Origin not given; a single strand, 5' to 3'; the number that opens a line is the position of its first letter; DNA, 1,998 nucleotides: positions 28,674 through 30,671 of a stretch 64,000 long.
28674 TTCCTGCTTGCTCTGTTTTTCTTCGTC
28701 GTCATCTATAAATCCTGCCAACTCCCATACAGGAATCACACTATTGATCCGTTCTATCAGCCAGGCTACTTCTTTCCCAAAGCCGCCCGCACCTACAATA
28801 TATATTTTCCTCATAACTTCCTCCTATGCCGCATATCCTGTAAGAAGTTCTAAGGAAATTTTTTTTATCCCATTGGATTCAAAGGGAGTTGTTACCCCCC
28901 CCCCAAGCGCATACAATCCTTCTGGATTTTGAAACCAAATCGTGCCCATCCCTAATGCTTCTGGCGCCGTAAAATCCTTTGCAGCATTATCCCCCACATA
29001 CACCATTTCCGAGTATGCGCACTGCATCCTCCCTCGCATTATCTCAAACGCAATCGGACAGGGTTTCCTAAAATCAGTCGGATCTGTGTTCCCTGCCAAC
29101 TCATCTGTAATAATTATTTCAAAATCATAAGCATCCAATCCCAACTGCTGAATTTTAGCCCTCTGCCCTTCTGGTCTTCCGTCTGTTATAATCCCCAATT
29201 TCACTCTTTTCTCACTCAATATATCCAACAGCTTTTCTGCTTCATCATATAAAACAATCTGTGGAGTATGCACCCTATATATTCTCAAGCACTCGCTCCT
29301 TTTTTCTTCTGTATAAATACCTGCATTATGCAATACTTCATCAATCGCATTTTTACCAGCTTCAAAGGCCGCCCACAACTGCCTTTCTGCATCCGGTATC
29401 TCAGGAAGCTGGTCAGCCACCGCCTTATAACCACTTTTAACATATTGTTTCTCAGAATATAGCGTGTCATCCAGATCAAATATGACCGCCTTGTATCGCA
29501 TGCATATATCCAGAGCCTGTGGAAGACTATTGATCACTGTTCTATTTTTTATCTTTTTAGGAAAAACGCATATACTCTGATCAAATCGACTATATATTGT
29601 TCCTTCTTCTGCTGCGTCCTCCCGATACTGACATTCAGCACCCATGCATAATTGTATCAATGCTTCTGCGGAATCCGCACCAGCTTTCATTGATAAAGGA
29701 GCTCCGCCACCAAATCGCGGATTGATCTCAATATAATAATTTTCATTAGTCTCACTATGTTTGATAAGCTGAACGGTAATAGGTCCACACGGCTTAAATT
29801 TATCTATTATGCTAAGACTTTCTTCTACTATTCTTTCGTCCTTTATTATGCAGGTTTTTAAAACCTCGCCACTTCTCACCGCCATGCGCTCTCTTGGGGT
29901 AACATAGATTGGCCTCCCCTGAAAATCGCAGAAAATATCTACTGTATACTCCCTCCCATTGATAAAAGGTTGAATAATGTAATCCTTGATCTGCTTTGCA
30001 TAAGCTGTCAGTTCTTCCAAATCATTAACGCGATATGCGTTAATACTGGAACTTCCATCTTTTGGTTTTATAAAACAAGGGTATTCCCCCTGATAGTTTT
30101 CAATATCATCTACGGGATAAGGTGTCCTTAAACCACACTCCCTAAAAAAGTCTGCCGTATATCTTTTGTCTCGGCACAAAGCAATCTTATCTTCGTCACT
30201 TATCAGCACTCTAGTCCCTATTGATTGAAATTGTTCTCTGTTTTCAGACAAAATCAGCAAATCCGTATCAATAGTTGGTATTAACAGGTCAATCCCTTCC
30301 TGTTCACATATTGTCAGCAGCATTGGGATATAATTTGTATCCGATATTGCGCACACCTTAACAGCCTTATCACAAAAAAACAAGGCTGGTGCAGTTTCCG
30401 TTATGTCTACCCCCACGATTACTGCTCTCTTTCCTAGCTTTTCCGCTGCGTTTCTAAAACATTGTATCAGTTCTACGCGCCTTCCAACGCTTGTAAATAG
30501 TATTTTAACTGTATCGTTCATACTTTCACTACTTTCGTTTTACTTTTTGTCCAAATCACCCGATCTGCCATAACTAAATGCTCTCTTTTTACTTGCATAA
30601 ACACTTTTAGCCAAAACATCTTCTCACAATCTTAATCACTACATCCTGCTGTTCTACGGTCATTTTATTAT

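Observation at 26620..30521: PglC/PglD-type genes plus an ATP-grasp-HAD fusion, a PIG-L deacetylase and a formyltransferase: route to an unusually N-acylated 2,4-diamino-2,4,6-trideoxyhexose?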

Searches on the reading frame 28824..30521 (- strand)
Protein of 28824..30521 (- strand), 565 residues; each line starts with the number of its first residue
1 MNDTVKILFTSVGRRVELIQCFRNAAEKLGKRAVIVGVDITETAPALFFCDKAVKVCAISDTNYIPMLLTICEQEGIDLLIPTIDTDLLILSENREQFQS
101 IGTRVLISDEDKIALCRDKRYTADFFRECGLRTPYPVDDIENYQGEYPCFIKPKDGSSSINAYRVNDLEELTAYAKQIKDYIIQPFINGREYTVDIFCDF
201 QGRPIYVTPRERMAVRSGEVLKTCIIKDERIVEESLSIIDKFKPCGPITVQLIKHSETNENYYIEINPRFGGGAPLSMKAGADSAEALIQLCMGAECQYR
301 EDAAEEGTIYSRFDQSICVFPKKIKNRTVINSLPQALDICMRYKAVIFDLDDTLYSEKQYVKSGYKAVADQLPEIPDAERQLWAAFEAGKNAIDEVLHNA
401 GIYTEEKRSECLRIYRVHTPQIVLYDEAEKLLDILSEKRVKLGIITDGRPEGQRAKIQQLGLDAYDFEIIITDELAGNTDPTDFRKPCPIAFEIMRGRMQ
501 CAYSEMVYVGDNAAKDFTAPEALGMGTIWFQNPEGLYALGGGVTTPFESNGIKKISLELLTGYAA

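Call 4: search_protein_families(library=pfam, proteins=[window:28824-30521:-], max_evalue=0.01)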
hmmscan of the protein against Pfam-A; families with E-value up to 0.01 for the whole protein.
window:28824-30521:- (565 aa): 9 families
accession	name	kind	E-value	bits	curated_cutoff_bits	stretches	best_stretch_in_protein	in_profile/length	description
PF21360.3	PylC-like_N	-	8e-27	93.7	27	1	7-106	1-96/96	PylC-like, N-terminal domain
PF00702.32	Hydrolase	-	1.8e-18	68.1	26.4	1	343-524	1-191/191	haloacid dehalogenase-like hydrolase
PF13419.12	HAD_2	-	4.4e-17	63.2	23.8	1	346-529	1-177/178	Haloacid dehalogenase-like hydrolase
PF02655.19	ATP-grasp_3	-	4.4e-16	59.8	23.2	1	116-272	1-159/160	ATP-grasp domain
PF15632.11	ATPgrasp_Ter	-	4.9e-15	55.9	29.1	1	178-302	2-118/131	ATP-grasp in the biosynthetic pathway with Ter operon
PF13535.11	ATP-grasp_4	-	4.9e-10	39.7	27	1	146-272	2-155/160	ATP-grasp domain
PF07478.18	Dala_Dala_lig_C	-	0.0004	20.4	24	1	145-197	35-91/204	D-ala D-ala ligase C-terminus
PF02786.22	CPSase_L_D2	-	0.00081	19.4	19.8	1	181-296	83-207/211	Carbamoyl-phosphate synthase L chain, ATP binding domain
PF13242.12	Hydrolase_like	-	0.0018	18.5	22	1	485-529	3-47/75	HAD-hyrolase-like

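Call 5: search_protein_families(library=ncbifam, proteins=[window:28824-30521:-], max_evalue=0.01)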
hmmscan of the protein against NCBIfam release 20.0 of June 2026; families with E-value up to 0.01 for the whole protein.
window:28824-30521:- (565 aa): 37 families (the best 25 are shown)
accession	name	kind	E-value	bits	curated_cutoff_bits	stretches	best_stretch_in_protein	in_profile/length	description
NF009405.0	PRK12767.1-4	equivalog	1.1e-88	297.3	390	1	6-319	2-315/320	carbamoyl phosphate synthase-like protein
NF009403.0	PRK12767.1-2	equivalog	2e-71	241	286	2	6-243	2-240/342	carbamoyl phosphate synthase-like protein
NF009406.0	PRK12767.1-5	equivalog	1.6e-57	195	271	1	5-315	3-316/327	carbamoyl phosphate synthase-like protein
NF009404.0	PRK12767.1-3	equivalog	1.5e-53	181.9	316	1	6-319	2-333/344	carbamoyl phosphate synthase-like protein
NF009402.0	PRK12767.1-1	equivalog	2.6e-39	134.9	218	1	18-292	19-298/329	carbamoyl phosphate synthase-like protein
TIGR02253.1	CTE7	subfamily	5.5e-23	81.9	169.75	1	344-532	3-196/221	TIGR02253 family HAD-type hydrolase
NF053830.1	RUBPPhHalo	equivalog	2.2e-15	56.9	330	1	421-533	101-206/234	ribulose-1,5-bisphosphate 5-phosphatase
TIGR02254.1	YjjG_YfnB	equivalog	3e-15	56.3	159.9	1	343-532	1-198/223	YjjG family noncanonical pyrimidine nucleotidase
NF053643.1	Ddl_archaea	equivalog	1.1e-12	47.6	500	1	71-294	56-297/367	putative pseudomurein biosynthesis ATP-grasp protein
TIGR01662.1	HAD-SF-IIIA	subfamily_domain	2e-10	40.9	44.6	1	421-531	23-139/141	HAD-IIIA family hydrolase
TIGR03909.1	pyrrolys_PylC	equivalog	3.1e-10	39.3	248.3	1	72-198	57-178/374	3-methylornithine--L-lysine ligase PylC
NF006976.0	PRK09449.1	equivalog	3.3e-10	39.9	183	1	425-532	97-197/225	pyrimidine 5'-nucleotidase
TIGR02252.1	DREG-2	subfamily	2.8e-09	37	155.2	1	395-529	74-203/203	HAD hydrolase, REG-2-like, family IA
NF002563.0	PRK02186.1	subfamily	1.6e-08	33.3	625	1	109-309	98-319/890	argininosuccinate lyase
NF005315.0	PRK06849.1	equivalog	3.7e-08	32.8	406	1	61-275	61-281/389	hypothetical protein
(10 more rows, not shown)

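Call 6: find_homologous_proteins(query=window:28824-30521:-, max_evalue=0.00001)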
Query window:28824-30521:- (565 aa): 5969 proteins with E <= 0.00001 among 8000 candidates; the best 120 are listed.
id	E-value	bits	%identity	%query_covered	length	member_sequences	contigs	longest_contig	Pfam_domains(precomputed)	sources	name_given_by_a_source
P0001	1.4e-263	894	72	95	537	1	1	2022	PF13419.13,PF13535.12,PF15632.12,PF00702.33,PF02655.20,PF21360.4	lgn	-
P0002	7.0e-257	871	70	94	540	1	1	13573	PF13419.13,PF13535.12,PF15632.12,PF00702.33,PF02786.23,PF02655.20,PF21360.4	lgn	-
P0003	3.0e-240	817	67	95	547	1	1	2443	PF13419.13,PF13535.12,PF15632.12,PF00702.33,PF02655.20,PF21360.4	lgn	-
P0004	1.8e-231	788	64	94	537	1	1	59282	PF13419.13,PF13535.12,PF15632.12,PF00702.33,PF02655.20,PF21360.4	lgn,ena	-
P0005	3.4e-208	711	60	94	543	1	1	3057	PF13419.13,PF13535.12,PF15632.12,PF00702.33,PF02655.20,PF21360.4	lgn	-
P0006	1.8e-206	705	59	95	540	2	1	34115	PF13419.13,PF13535.12,PF15632.12,PF00702.33,PF02786.23,PF02655.20,PF21360.4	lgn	-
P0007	2.7e-204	698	60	94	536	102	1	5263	PF13419.13,PF13535.12,PF15632.12,PF00702.33,PF02655.20,PF21360.4,PF13242.13,PF07478.19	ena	-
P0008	9.9e-203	693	59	95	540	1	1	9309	PF13419.13,PF13535.12,PF15632.12,PF00702.33,PF02655.20,PF21360.4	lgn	-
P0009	3.8e-202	691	58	95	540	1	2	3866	PF13419.13,PF13535.12,PF15632.12,PF00702.33,PF02786.23,PF02655.20,PF21360.4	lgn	-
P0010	4.0e-202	691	58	95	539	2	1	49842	PF13419.13,PF13535.12,PF15632.12,PF00702.33,PF02655.20,PF21360.4,PF12710.14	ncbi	-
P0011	9.5e-202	689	58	94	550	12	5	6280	PF13419.13,PF13535.12,PF15632.12,PF00702.33,PF02655.20,PF21360.4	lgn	-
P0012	2.0e-201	688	57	95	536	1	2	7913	PF13419.13,PF13535.12,PF15632.12,PF00702.33,PF02655.20,PF21360.4,PF13242.13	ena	-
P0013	6.2e-201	687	58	95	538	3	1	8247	PF13419.13,PF13535.12,PF15632.12,PF00702.33,PF02786.23,PF02655.20,PF21360.4,PF13242.13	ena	-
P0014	4.8e-200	684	58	96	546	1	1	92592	PF13419.13,PF13535.12,PF15632.12,PF00702.33,PF02655.20,PF21360.4,PF13242.13,PF07478.19,PF12710.14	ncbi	-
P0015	1.4e-199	682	58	94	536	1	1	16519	PF13419.13,PF13535.12,PF15632.12,PF00702.33,PF02655.20,PF21360.4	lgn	-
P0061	7.1e-195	667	57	95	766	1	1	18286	PF13419.13,PF13535.12,PF17836.8,PF15632.12,PF00702.33,PF00132.31,PF25087.2,PF02655.20,PF21360.4,PF25084.2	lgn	-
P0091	4.5e-192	658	56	94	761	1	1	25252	PF13419.13,PF13535.12,PF17836.8,PF15632.12,PF00702.33,PF00132.31,PF02655.20,PF21360.4,PF25084.2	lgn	-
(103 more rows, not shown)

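Call 9: search_solved_structures(query=window:28824-30521:-, max_evalue=0.01)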
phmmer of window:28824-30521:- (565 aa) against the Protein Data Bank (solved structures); distinct sequences matched with E-value up to 0.01: 18.
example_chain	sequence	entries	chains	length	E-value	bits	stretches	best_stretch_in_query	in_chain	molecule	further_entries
2pn1_A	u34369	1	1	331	2.1e-34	122.1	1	7-285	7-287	Carbamoylphosphate synthase large subunit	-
3vay_A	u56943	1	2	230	1.5e-07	33.5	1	393-535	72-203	HAD-superfamily hydrolase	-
2hoq_A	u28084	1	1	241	1.5e-07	33.4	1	427-531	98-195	Putative HAD-hydrolase PH1655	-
4ygq_A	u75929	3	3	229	3.4e-07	32.3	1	344-531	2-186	Hydrolase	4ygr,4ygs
1x42_A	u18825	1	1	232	6.4e-06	28.1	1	416-530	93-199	hypothetical protein PH0459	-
6q7p_A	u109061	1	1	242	2.3e-05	26.3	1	424-530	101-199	OE1.2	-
3u26_A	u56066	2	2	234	2.7e-05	26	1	424-530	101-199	PF00702 domain protein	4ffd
6q7q_A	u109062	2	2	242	2.8e-05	26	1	424-530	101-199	OE1.3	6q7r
6q7n_A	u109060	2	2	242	2.9e-05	25.9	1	424-530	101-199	BH32 | OE1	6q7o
2hdo_A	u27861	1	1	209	5.1e-05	25.1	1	341-533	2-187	Phosphoglycolate phosphatase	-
3ed5_A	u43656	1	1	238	7.8e-05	24.5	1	341-533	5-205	YfnB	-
3i76_A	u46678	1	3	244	0.00011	24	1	341-533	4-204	Putative HAD-hydrolase yfnB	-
3qnm_A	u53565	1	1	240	0.00041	22.1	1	341-531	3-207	Haloacid dehalogenase-like hydrolase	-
3vot_A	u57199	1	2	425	0.00059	21.6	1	115-190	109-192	L-amino acid ligase, BL00235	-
6z1k_A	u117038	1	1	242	0.00078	21.2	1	424-530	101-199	BH32.6 protein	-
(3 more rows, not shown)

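Call 21: find_related_loci(query=A1, collection=genome_contigs, flank=10000)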
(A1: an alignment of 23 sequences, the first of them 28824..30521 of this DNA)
Query A1 (565 aa) in genome_contigs; peptide patterns used: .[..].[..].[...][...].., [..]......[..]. (x = any residue, [..] = any of these).
599 stretches matched a pattern (row limit reached: there are more); 594 encode a relative of the query (tblastn E <= 1e-3); the best 80 are kept; 80 distinct loci.
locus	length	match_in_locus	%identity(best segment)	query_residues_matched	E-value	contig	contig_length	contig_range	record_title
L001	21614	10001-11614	58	1-537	0e+0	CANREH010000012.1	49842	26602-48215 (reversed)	MAG: uncultured Lachnospiraceae bacterium isolate Lapin-024__bin69 genome assembly, contig: Lapin-024__NODE_850_length_4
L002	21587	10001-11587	56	6-537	0e+0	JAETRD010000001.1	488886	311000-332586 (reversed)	MAG: Lachnospiraceae bacterium isolate S29_Bin3 scaffold_14, whole genome shotgun sequence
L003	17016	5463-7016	56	1-537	0e+0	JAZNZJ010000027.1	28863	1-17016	MAG: Candidatus Fimenecus sp. isolate T1900044768_TS20190234.MAGScoT_cleanbin_000009 SGB_2435_k141_429049, whole genome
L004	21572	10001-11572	58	5-537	0e+0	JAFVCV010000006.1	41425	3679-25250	MAG: Ruminococcus sp. isolate RGIG5054 Roe_deer_Rumen.Co__c104935, whole genome shotgun sequence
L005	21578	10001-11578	56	5-537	0e+0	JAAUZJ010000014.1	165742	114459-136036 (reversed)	MAG: Lachnospiraceae bacterium isolate Mgla_MAG_17-bin_2 c_000000018721, whole genome shotgun sequence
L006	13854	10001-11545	56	6-537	0e+0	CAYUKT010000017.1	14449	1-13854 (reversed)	MAG TPA_asm: uncultured Bacteroides sp. isolate SRP287540_co1_68 genome assembly, contig: NODE_4455_length_14449_cov_10.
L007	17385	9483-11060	56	4-540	0e+0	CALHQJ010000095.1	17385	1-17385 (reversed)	MAG TPA_asm: uncultured Clostridium sp. isolate ERR589572_bin.98_CONCOCT_v1.1_MAG genome assembly, contig: ERZ772891.271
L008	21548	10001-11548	55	5-537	0e+0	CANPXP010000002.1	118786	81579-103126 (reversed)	MAG: uncultured Lachnospiraceae bacterium isolate Lapin-005__bin114 genome assembly, contig: Lapin-005__NODE_141_length_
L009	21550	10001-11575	55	2-532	0e+0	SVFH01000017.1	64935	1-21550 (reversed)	MAG: Lachnospiraceae bacterium isolate SIG327 NODE_10698_length_64935_cov_3.282589, whole genome shotgun sequence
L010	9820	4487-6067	56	5-537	0e+0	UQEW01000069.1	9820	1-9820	uncultured Clostridiales bacterium isolate UMGS207 genome assembly, contig: NODE_1429_length_9820_cov_4.10691, whole gen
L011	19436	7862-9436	56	5-538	0e+0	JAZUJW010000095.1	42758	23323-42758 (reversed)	MAG: Oscillospiraceae bacterium isolate T1900045250_TH20190020.MAGScoT_cleanbin_000013 SGB_5760_k141_3537363, whole geno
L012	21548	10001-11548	56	5-537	0e+0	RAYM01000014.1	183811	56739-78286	Bacterium 1xD42-87 strain 1xD42-87 Scaffold6_1, whole genome shotgun sequence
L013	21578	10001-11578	57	5-537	0e+0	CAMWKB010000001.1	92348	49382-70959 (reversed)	MAG TPA_asm: uncultured Lachnospiraceae bacterium isolate SRR14411261_bin.5_metawrap_v1.3_MAG genome assembly, contig: N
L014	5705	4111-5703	55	3-561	0e+0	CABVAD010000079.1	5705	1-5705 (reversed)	MAG TPA_asm: uncultured Ruminococcaceae bacterium isolate MGYG-HGUT-04543 genome assembly, contig: GUT_GENOME282337_79,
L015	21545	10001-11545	56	1-538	0e+0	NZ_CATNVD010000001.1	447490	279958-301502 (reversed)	Parablautia sp. Marseille-Q6255 contig00001, whole genome shotgun sequence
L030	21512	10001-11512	55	5-538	0e+0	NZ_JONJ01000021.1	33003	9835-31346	[Clostridium] aminophilum DSM 10710 BR86DRAFT_scaffold00020.20_C, whole genome shotgun sequence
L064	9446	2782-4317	52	6-540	5e-171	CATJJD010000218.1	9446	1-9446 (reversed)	MAG: uncultured Lachnospiraceae bacterium isolate iMGMC-341_1678881665 genome assembly, contig: MegahitA5_85946, whole g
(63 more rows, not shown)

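Call 57: predict_structure(alignment_id=A1)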
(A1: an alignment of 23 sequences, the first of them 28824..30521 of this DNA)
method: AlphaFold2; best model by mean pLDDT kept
length: 565 residues; sequences in the alignment: 23
mean_pLDDT: 85.4   pTM: 0.57
mean pLDDT of the five models: 85.4, 83.7, 83.2, 81.9, 81.4
residues with pLDDT >= 90: 318; 70-90: 182; 50-70: 30; < 50: 35
segments of 3 or more residues with pLDDT < 50: 317-324, 539-565
pLDDT, mean of each block of 10 residues (from residue 1): 86 85 89 94 84 92 96 96 86 95 92 87 93 91 90 71 90 90 91 93 93 76 88 95 91 94 86 67 88 90 83 54 64 91 96 92 93 94 86 91 93 89 95 96 94 93 94 85 84 92 93 86 89 68 31 26 25
secondary structure, 60 per line:
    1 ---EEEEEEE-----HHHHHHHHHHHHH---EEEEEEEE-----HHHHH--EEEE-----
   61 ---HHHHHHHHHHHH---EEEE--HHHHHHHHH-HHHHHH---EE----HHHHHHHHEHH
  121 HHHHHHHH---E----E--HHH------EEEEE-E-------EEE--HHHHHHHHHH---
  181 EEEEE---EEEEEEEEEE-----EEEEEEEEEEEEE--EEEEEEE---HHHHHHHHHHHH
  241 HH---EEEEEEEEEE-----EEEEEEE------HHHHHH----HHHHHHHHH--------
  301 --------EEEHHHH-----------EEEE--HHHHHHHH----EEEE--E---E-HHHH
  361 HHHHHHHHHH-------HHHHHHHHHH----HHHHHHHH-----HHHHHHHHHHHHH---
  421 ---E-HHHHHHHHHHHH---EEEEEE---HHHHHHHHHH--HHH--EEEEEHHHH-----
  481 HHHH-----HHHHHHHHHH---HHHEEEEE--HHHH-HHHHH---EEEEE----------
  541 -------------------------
elements in order: E4-10 H16-28 E32-39 H45-49 E52-55 H64-75 E79-82 H85-93 H95-100 H110-117 H119-128 E149-153 E163-165 H168-177 E181-185 E189-198 E204-216 E219-225 H229-242 E246-255 E261-267 H274-279 H284-292 E309-311 H312-315 E327-330 H333-340 E345-348 H357-370 H378-387 H392-399 H405-417 H426-437 E441-446 H450-459 E467-471 H472-475 H481-484 H490-499 E506-510 H513-516 H518-522 E526-530

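Call 59: fold_search(model_id=the predicted structure, library=pdb)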
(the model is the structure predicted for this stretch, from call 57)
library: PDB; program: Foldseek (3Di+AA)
matches with E <= 10: 1693; with E <= 0.001: 681
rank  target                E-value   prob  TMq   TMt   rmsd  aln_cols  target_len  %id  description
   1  2pn1                  8.3e-26  1.00  0.50  0.89   1.9       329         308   24  Crystal structure of carbamoylphosphate synthase large subunit (split gene in MJ) (ZP_00538348.1) from Exiguobacterium s (released 2007-05-08)
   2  2vpq_A                6.5e-19  1.00  0.46  0.57   4.1       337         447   17  Crystal structure of biotin carboxylase from S. aureus complexed with AMPPNP (released 2008-09-09)
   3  7zz8_B                2.9e-18  1.00  0.43  0.24  24.7       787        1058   12  Cryo-EM structure of Lactococcus lactis pyruvate carboxylase with acetyl-CoA and cyclic di-AMP (released 2022-10-12)
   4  3tw6_B                3.8e-18  1.00  0.45  0.24  26.4       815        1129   12  Structure of Rhizobium etli pyruvate carboxylase T882A with the allosteric activator, acetyl coenzyme-A (released 2011-10-19)
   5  3hbl_C                6.0e-18  1.00  0.43  0.24  24.5       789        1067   11  Crystal Structure of S. aureus Pyruvate Carboxylase T908A Mutant (released 2009-06-30)
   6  9ubg_A                6.4e-18  1.00  0.42  0.24  25.9       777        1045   11  Cryo-EM structure of Pyruvate carboxylase from Mycobacterium tuberculosis in complex with Acetyl-CoA and ADP (released 2025-05-07)
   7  4hnv_C                9.5e-18  1.00  0.42  0.24  24.7       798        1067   11  Crystal structure of R54E mutant of S. aureus Pyruvate carboxylase (released 2013-01-16)
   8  7zz3_C                1.2e-17  1.00  0.45  0.25  24.7       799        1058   12  Cryo-EM structure of "BC react" conformation of Lactococcus lactis pyruvate carboxylase with acetyl-CoA (released 2022-10-12)
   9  2vpq_B                1.3e-17  1.00  0.46  0.56   4.1       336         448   16  Crystal structure of biotin carboxylase from S. aureus complexed with AMPPNP (released 2008-09-09)
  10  2v58_B                1.6e-17  1.00  0.44  0.55   4.5       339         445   18  CRYSTAL STRUCTURE OF BIOTIN CARBOXYLASE FROM E.COLI IN COMPLEX WITH POTENT INHIBITOR 1 (released 2009-01-13)
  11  3jzi_B                1.6e-17  1.00  0.44  0.54   4.5       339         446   18  Crystal structure of biotin carboxylase from E. Coli in complex with benzimidazole series (released 2009-11-03)
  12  3ouu_A                1.6e-17  1.00  0.44  0.54   4.6       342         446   17  Crystal Structure of Biotin Carboxylase-beta-gamma-ATP Complex from Campylobacter jejuni (released 2010-10-20)
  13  5vyz_A                1.7e-17  1.00  0.43  0.22  26.4       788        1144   12  Crystal structure of Lactococcus lactis pyruvate carboxylase in complex with cyclic-di-AMP (released 2017-08-16)
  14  7zz3_B                1.8e-17  1.00  0.43  0.24  24.7       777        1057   13  Cryo-EM structure of "BC react" conformation of Lactococcus lactis pyruvate carboxylase with acetyl-CoA (released 2022-10-12)
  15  2j9g_A                2.0e-17  1.00  0.44  0.55   4.5       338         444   18  Crystal structure of Biotin carboxylase from E. coli in complex with AMPPNP and ADP (released 2008-09-09)
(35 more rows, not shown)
